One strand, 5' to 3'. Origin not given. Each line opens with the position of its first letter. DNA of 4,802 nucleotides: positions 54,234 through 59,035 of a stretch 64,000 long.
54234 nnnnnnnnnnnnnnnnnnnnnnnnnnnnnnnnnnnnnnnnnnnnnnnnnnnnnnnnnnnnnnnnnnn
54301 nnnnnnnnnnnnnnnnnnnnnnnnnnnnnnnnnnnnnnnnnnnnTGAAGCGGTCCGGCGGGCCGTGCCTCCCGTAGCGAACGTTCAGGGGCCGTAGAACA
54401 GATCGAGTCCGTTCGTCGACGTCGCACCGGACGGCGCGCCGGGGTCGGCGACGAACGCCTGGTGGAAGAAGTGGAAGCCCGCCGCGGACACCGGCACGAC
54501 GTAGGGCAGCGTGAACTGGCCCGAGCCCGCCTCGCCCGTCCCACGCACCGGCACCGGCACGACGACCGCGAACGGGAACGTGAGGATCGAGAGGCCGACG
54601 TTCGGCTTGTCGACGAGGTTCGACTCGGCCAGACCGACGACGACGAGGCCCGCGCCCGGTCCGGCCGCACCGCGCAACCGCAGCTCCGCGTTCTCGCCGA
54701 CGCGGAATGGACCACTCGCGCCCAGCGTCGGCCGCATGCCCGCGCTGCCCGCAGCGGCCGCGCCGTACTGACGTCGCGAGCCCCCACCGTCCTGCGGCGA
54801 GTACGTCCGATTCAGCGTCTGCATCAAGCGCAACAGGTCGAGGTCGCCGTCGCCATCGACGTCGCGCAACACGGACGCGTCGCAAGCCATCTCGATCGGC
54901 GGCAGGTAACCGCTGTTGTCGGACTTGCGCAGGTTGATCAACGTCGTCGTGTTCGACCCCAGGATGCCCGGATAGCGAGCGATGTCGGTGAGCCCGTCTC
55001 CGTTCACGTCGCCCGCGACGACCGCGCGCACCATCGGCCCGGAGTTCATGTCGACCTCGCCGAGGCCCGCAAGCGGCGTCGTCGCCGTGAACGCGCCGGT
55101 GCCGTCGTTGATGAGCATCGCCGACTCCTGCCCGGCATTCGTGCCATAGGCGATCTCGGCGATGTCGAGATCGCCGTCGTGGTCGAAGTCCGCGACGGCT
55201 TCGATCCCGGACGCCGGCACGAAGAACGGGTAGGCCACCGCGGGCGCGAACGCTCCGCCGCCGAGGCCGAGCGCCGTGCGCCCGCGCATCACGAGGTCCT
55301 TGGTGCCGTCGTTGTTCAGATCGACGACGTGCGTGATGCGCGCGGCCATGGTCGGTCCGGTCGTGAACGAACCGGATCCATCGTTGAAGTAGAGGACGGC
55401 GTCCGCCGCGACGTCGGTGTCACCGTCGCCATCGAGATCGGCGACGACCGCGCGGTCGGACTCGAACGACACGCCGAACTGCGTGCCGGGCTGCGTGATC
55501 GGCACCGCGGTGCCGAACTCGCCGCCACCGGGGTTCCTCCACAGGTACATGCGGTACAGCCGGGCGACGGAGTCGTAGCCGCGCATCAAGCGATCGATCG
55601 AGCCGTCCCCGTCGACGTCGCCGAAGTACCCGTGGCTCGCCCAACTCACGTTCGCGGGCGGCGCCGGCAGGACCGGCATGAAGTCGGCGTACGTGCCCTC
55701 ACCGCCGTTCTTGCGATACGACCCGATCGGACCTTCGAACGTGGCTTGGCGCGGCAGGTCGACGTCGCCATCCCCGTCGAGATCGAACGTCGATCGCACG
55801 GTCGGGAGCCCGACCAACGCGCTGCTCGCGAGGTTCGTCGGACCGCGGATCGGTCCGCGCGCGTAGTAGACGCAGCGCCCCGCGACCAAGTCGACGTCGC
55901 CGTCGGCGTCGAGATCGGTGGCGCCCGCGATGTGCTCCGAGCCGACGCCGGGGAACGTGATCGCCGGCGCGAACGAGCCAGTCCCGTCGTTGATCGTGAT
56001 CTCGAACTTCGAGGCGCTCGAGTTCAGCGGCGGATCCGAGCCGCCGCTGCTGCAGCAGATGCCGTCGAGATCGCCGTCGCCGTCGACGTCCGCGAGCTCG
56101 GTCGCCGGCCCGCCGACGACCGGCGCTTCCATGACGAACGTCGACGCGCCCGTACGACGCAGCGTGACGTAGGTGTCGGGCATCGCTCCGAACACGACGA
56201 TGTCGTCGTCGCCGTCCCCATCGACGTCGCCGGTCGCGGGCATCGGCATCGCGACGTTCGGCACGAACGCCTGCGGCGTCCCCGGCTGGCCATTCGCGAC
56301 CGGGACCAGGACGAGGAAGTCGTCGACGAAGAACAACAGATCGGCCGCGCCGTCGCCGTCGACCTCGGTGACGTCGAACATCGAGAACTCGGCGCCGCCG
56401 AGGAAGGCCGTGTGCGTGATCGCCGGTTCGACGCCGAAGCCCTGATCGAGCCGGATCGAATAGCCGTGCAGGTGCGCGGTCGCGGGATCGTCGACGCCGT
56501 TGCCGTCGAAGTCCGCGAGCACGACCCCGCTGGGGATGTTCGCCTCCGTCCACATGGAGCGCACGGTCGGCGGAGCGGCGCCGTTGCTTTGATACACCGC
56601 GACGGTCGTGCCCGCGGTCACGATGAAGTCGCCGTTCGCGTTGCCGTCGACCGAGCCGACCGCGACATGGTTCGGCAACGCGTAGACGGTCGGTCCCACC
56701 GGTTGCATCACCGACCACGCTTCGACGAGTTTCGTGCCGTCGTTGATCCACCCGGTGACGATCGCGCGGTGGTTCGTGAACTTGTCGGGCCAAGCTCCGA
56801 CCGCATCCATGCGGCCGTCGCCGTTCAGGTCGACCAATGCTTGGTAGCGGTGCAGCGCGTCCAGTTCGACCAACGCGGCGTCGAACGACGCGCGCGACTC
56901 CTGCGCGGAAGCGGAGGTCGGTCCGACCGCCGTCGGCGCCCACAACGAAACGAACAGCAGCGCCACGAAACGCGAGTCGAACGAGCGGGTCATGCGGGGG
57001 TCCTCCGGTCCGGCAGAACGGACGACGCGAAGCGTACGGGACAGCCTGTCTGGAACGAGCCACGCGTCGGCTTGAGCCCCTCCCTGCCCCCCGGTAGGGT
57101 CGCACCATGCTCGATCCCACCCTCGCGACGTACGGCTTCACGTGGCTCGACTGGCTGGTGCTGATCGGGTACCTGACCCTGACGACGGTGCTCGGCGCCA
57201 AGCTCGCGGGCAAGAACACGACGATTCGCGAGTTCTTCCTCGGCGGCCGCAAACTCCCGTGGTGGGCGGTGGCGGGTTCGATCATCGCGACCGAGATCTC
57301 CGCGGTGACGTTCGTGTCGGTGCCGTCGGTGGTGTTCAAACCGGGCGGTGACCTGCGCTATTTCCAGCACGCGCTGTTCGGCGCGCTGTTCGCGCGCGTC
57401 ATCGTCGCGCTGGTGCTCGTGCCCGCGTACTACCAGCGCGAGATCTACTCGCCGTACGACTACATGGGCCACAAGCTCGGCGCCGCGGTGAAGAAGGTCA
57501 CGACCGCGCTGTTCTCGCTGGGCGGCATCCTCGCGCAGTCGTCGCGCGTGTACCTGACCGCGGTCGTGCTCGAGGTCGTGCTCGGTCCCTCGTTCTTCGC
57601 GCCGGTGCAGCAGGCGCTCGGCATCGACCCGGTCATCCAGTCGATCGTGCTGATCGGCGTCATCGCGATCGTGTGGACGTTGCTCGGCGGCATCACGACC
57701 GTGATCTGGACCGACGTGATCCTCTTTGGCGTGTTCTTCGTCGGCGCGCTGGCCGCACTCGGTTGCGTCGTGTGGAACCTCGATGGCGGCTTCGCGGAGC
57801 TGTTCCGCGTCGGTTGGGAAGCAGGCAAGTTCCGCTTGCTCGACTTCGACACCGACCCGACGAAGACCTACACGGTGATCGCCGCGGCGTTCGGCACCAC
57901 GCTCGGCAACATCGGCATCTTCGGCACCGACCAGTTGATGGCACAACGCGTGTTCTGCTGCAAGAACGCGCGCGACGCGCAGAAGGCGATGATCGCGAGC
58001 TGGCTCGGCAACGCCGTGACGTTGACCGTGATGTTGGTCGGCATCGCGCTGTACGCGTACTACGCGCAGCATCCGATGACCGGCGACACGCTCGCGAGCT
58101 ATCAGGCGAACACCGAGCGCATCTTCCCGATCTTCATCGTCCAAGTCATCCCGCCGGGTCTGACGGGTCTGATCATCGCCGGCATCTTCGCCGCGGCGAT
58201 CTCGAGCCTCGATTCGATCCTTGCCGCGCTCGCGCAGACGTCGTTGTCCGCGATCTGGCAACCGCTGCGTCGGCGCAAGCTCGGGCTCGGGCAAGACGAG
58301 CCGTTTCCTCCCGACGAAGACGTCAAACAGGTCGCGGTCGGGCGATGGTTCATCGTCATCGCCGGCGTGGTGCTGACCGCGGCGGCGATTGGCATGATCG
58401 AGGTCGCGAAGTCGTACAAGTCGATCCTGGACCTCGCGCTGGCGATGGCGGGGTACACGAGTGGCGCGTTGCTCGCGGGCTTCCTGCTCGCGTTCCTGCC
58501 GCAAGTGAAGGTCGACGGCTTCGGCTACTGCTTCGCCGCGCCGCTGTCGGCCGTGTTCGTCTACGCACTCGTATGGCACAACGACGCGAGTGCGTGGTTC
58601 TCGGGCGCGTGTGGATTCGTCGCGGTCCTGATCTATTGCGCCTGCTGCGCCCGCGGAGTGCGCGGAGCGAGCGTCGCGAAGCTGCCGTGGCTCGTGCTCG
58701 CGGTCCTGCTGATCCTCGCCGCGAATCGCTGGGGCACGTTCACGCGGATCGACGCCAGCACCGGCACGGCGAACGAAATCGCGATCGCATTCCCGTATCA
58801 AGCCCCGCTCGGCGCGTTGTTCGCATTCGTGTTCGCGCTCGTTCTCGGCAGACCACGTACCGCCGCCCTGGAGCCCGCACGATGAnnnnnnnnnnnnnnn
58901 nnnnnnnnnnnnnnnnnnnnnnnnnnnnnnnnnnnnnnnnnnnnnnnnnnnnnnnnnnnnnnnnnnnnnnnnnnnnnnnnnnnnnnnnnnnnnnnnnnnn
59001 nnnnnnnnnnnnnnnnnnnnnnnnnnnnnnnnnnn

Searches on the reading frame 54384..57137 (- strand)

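Call 23: search_protein_families(library=pfam, proteins=[window:54384-57137:-], max_evalue=0.001)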
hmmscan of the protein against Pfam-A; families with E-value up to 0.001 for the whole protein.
window:54384-57137:- (917 aa): 2 families
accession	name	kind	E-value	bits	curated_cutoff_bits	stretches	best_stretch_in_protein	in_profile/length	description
PF13517.12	FG-GAP_3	-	1.5e-37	128.4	26.9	5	650-719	1-59/61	FG-GAP-like repeat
PF01839.29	FG-GAP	-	6.8e-12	45.4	22.1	0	704-720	3-19/37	FG-GAP repeat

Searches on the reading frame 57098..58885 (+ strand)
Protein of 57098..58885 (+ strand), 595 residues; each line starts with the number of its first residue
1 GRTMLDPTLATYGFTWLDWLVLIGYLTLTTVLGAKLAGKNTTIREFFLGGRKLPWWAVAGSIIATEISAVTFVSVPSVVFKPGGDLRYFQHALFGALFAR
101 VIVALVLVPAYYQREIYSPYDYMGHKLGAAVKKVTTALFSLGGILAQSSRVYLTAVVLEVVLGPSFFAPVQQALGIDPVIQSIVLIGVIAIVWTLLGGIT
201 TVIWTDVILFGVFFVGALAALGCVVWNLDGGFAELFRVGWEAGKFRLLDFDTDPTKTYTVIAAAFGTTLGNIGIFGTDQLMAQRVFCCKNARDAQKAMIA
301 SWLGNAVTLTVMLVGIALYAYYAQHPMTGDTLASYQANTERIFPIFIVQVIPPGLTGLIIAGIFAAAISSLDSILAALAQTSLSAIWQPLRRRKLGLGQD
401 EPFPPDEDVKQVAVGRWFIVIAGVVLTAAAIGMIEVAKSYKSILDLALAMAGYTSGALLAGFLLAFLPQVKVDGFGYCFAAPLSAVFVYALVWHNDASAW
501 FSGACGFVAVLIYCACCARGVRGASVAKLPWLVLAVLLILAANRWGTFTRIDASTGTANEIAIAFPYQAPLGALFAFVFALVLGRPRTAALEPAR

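Call 23: search_protein_families(library=pfam, proteins=[window:57098-58885:+], max_evalue=0.001)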
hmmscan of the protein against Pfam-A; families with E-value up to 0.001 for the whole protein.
window:57098-58885:+ (595 aa): 1 family
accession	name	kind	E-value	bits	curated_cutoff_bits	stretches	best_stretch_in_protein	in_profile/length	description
PF00474.23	SSF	-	1.8e-28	100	22.8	1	46-466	1-389/406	Sodium:solute symporter family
